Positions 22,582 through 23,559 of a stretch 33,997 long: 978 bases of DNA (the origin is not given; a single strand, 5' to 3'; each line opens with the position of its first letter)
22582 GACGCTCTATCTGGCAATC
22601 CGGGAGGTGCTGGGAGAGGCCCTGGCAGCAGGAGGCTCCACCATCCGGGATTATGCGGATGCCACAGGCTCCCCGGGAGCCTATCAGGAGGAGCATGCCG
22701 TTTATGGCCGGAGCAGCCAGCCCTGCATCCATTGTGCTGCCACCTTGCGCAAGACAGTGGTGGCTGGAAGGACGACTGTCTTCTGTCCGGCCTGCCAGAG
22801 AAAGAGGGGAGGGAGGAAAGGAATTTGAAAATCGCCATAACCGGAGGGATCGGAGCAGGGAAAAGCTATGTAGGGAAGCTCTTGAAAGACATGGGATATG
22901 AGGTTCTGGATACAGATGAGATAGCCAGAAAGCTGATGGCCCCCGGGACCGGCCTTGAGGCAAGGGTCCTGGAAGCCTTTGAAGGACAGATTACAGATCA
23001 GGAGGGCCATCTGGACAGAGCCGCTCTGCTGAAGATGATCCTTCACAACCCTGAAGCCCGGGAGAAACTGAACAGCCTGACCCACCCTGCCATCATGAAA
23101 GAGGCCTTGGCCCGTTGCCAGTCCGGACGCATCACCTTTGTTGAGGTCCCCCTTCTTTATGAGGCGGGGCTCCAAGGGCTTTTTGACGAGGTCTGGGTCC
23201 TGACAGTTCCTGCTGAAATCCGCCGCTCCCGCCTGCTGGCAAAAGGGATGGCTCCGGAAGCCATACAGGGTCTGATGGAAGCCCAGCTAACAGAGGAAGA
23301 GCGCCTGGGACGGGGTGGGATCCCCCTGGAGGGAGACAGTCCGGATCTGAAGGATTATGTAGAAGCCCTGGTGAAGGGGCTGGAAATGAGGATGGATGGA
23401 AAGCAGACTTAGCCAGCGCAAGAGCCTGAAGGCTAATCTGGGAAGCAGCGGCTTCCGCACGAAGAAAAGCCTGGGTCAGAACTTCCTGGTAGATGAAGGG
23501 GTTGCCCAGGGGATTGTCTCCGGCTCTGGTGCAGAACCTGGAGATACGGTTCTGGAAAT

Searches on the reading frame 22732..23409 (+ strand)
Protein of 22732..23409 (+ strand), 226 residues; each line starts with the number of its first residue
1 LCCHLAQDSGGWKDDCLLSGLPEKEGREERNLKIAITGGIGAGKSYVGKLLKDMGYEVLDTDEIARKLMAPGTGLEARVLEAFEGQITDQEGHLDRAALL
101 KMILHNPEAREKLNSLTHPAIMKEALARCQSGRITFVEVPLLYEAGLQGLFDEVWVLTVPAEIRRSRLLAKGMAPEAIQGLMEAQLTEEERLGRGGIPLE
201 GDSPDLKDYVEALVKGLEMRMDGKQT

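Call 28: search_protein_families(library=pfam, proteins=[window:22732-23409:+], max_evalue=0.00001)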
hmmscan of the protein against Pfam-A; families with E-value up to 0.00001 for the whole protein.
window:22732-23409:+ (226 aa): 2 families
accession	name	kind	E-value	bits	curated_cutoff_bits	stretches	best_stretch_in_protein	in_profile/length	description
PF01121.26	CoaE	-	6.4e-41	140.4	27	1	34-197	3-170/180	Dephospho-CoA kinase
PF13238.12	AAA_18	-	2.4e-06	28.5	29.4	1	34-186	1-126/128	AAA domain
